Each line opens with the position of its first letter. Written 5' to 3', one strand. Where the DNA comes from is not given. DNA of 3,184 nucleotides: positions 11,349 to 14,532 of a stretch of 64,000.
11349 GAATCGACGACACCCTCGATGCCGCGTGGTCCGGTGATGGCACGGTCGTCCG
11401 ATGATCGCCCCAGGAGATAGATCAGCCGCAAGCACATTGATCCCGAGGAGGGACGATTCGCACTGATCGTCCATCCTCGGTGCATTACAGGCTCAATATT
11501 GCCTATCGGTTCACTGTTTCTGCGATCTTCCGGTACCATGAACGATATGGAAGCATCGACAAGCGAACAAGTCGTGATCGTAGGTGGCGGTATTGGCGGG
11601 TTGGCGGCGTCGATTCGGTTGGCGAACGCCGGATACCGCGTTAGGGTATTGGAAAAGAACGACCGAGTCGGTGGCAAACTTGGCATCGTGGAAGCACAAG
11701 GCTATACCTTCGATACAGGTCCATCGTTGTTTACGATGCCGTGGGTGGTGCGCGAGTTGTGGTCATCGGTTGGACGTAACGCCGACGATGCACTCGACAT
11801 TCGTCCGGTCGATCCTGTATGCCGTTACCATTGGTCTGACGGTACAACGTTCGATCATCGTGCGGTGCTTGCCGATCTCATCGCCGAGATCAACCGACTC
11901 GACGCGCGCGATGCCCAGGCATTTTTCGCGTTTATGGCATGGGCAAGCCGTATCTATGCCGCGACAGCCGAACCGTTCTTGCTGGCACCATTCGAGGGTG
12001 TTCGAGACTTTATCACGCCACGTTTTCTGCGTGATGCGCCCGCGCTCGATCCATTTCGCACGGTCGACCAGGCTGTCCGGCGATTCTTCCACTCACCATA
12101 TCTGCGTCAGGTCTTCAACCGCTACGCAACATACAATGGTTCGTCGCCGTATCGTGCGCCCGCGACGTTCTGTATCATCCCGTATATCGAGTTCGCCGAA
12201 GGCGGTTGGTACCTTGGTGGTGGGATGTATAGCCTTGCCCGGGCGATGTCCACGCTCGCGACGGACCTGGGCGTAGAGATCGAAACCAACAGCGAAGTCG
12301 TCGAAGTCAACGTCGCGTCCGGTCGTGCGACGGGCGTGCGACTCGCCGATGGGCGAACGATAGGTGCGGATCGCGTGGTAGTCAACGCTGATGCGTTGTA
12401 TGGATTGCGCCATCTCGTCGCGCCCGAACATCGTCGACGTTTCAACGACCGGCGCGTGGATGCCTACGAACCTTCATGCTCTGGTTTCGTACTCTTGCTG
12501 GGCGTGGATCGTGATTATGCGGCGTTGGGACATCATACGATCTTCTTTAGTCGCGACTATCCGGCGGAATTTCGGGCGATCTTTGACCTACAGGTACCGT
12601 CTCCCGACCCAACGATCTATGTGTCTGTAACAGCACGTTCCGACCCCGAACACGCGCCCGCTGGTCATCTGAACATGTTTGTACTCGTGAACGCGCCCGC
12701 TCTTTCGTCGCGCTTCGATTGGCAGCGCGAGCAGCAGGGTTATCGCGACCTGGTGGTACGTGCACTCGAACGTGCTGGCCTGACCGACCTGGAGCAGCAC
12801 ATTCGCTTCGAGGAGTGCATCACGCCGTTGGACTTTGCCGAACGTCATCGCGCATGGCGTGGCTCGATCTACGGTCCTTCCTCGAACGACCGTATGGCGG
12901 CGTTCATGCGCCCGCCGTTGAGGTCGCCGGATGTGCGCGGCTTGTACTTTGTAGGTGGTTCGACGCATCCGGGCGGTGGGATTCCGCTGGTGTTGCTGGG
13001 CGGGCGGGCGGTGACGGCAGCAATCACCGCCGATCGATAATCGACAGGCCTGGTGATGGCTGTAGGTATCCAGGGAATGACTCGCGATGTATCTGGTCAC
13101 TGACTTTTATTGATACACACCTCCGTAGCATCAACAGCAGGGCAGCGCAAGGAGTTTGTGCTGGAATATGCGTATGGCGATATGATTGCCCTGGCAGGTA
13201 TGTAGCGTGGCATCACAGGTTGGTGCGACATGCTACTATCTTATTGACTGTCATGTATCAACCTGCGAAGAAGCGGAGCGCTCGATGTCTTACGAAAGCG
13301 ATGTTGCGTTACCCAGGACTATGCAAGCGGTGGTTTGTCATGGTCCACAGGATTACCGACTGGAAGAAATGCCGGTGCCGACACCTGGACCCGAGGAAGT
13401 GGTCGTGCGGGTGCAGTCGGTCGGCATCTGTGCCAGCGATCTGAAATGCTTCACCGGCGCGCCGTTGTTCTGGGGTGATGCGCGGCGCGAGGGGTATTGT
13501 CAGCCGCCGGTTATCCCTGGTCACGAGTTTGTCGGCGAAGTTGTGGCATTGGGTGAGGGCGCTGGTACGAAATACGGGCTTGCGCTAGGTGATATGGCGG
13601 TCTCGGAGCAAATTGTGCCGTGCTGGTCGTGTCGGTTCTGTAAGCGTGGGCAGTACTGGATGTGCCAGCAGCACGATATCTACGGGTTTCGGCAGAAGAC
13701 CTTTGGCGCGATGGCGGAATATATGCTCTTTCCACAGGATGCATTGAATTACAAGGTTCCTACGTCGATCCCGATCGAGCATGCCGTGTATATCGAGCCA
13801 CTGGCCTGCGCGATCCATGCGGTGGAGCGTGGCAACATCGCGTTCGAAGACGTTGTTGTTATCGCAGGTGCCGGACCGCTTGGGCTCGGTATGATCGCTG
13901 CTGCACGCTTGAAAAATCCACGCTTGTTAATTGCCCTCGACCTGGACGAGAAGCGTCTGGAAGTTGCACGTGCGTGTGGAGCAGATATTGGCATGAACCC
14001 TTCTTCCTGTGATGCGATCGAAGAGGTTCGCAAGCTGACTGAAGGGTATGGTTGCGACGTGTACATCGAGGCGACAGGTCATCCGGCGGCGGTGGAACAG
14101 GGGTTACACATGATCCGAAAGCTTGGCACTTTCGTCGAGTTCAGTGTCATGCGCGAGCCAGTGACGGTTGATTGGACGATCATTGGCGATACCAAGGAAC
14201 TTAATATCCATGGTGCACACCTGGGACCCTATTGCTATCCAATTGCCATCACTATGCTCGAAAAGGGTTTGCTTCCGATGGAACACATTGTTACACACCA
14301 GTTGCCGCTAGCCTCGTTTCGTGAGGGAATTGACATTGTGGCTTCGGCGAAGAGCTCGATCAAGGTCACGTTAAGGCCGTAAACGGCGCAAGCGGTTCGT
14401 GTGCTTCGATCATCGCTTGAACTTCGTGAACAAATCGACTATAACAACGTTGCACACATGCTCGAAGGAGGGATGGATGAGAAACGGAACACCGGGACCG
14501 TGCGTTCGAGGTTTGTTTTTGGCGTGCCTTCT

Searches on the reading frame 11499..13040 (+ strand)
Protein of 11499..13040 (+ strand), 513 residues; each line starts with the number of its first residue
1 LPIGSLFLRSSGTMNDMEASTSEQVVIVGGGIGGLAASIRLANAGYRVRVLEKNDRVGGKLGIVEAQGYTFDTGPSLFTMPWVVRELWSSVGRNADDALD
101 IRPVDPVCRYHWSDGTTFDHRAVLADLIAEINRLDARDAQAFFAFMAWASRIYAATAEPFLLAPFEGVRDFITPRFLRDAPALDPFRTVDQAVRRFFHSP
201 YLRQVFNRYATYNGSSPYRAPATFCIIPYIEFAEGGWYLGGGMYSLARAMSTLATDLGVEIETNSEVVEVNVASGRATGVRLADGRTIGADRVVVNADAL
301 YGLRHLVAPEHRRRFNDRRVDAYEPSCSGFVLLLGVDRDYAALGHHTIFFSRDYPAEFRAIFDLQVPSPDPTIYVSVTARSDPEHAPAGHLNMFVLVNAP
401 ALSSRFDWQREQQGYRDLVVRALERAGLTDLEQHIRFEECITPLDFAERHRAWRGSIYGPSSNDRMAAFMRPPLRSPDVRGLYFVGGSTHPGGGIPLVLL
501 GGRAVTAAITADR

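Call 56: search_protein_families(library=pfam, proteins=[window:11499-13040:+])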
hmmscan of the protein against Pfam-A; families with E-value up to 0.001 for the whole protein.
window:11499-13040:+ (513 aa): 10 families
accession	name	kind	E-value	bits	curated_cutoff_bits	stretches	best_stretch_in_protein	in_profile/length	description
PF01593.30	Amino_oxidase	-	5.7e-31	108.7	19.8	1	32-509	1-442/443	Flavin containing amine oxidoreductase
PF13450.12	NAD_binding_8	-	4e-14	53.1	21.9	1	27-80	1-54/68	NAD(P)-binding Rossmann-like domain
PF07992.20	Pyr_redox_2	-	3.8e-09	36.8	26.1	1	24-58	2-37/291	Pyridine nucleotide-disulphide oxidoreductase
PF01266.30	DAO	-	4.2e-09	36.8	27.9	1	25-59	2-37/353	FAD dependent oxidoreductase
PF00890.30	FAD_binding_2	-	6.8e-09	35.8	20.4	1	25-68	2-43/414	FAD binding domain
PF03486.20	HI0933_like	-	3.5e-08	33.6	50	1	24-63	2-41/244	HI0933-like protein Rossmann domain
PF12831.13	FAD_oxidored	-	5.1e-08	33.1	27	1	24-61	1-38/416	FAD dependent oxidoreductase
PF00070.33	Pyr_redox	-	5.2e-06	27.3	22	0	25-58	2-35/82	Pyridine nucleotide-disulphide oxidoreductase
PF01134.28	GIDA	-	0.0001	21.9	22.1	0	24-55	1-33/391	Glucose inhibited division protein A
PF01946.23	Thi4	-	0.00075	19.2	26.2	1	13-60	8-56/235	Thi4 family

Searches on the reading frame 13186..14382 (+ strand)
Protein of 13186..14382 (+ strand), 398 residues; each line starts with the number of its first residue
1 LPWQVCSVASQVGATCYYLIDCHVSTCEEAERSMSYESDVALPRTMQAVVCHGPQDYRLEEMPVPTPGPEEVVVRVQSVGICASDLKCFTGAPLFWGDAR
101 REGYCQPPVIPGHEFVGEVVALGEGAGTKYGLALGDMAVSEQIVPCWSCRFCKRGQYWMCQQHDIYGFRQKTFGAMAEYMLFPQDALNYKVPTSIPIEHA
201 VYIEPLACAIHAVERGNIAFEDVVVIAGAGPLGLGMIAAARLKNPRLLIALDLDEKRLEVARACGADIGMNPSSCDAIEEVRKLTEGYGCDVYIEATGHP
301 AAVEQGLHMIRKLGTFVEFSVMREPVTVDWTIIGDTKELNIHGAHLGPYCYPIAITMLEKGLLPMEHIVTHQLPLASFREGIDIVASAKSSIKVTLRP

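Call 55: search_protein_families(library=pfam, proteins=[window:13186-14382:+])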
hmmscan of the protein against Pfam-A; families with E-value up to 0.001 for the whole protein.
window:13186-14382:+ (398 aa): 3 families
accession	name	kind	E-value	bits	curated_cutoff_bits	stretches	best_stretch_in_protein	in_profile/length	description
PF08240.17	ADH_N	-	1.5e-22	80.2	23.5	1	68-187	1-99/104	Alcohol dehydrogenase GroES-like domain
PF00107.32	ADH_zinc_N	-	2.3e-19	70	31.8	1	231-357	1-126/129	Zinc-binding dehydrogenase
PF16912.11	Glu_dehyd_C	-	5.1e-06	26.5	34.9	1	198-321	2-131/211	Glucose dehydrogenase C-terminus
